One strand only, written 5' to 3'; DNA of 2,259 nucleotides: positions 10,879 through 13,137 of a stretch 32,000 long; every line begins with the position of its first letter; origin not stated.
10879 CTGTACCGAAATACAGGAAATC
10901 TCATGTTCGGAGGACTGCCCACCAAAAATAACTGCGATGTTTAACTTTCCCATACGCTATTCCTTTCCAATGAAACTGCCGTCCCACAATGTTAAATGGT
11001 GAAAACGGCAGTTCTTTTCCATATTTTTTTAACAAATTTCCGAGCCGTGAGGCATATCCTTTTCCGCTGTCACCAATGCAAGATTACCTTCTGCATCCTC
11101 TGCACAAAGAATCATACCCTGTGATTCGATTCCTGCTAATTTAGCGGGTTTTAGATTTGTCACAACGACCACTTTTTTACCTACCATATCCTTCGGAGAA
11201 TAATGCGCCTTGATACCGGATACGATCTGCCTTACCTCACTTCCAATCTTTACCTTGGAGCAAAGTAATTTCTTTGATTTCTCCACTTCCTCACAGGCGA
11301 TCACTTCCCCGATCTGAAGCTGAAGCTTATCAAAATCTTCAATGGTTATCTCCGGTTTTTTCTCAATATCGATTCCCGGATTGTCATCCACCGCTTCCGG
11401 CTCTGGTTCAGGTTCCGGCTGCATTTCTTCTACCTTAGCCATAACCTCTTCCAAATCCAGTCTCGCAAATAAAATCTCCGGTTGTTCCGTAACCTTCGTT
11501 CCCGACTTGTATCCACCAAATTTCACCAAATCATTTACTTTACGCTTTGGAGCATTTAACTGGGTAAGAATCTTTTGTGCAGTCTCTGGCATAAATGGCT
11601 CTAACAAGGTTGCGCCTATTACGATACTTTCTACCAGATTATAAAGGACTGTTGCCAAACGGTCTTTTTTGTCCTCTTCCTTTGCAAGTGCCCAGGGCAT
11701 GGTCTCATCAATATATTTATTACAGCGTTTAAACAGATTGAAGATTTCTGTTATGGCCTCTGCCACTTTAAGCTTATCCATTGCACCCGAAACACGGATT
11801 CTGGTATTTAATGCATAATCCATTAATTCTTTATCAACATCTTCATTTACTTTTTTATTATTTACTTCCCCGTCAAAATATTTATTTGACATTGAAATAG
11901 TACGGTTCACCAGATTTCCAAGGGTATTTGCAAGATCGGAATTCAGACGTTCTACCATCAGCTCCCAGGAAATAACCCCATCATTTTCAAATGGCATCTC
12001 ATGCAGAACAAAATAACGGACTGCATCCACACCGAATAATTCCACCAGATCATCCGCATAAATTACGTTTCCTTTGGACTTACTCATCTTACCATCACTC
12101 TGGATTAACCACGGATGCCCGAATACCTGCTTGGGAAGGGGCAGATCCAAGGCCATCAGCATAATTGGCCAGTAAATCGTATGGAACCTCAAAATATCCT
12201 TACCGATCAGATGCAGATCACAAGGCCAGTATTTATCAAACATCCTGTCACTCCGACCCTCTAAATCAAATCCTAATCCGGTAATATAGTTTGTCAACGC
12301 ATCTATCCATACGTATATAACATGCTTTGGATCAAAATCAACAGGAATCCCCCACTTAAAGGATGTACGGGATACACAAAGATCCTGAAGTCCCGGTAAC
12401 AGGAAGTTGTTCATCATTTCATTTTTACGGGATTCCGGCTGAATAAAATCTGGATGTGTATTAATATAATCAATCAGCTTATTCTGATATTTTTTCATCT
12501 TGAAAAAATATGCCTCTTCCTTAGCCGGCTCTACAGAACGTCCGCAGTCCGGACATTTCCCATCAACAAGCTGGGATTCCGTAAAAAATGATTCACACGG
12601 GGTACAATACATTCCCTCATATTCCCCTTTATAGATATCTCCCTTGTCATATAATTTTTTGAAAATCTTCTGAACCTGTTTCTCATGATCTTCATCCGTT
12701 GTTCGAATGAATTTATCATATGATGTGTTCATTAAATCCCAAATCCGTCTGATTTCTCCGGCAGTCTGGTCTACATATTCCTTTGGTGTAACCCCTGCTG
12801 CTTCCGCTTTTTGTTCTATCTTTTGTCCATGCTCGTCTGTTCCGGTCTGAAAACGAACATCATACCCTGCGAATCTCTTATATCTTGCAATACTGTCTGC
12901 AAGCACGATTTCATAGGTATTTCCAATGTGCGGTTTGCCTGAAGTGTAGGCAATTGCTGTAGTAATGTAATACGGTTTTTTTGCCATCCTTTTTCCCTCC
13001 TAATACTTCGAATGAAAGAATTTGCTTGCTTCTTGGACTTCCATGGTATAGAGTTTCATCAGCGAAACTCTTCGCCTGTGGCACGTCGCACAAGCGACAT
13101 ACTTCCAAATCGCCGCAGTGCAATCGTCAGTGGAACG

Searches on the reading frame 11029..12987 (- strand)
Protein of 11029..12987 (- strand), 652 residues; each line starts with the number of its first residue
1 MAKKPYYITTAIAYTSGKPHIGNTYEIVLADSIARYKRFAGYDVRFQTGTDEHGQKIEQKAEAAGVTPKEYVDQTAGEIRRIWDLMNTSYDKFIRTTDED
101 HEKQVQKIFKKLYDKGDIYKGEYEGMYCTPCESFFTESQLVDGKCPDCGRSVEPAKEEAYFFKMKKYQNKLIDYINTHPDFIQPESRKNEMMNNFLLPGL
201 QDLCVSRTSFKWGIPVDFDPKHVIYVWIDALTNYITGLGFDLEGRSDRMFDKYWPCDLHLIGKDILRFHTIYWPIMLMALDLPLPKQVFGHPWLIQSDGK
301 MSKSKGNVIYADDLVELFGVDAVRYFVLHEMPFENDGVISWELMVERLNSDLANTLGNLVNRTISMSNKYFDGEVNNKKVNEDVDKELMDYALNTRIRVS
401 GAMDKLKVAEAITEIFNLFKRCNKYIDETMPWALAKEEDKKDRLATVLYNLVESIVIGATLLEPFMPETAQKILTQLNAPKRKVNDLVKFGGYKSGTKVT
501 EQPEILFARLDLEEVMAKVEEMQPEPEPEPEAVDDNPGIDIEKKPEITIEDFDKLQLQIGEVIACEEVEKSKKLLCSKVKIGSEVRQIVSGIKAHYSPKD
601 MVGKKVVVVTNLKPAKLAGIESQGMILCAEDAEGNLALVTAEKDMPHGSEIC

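Call 13: search_protein_families(library=pfam, proteins=[window:11029-12987:-])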
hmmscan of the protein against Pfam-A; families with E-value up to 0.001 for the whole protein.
window:11029-12987:- (652 aa): 7 families
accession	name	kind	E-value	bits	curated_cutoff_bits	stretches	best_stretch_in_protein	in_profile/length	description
PF09334.17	tRNA-synt_1g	-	3.2e-115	385.5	20.1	2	154-363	178-390/391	tRNA synthetases class I (M)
PF00133.28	tRNA-synt_1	-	2.2e-35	122.7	22.7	2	3-216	22-243/414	tRNA synthetases class I (I, L, M and V)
PF01588.26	tRNA_bind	-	4.1e-29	101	27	1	557-649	1-95/96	Putative tRNA binding domain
PF19303.5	Anticodon_3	-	9.4e-11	42.2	23.5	1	387-515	13-140/152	Anticodon binding domain of methionyl tRNA ligase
PF01406.26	tRNA-synt_1e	-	1.2e-10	41.6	27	1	17-126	21-129/301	tRNA synthetases class I (C) catalytic domain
PF01921.24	tRNA-synt_1f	-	3.8e-09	36.4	27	1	261-334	240-316/360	tRNA synthetases class I (K)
PF08264.19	Anticodon_1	-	1e-07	32.4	25.1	1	388-478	4-94/148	Anticodon-binding domain of tRNA ligase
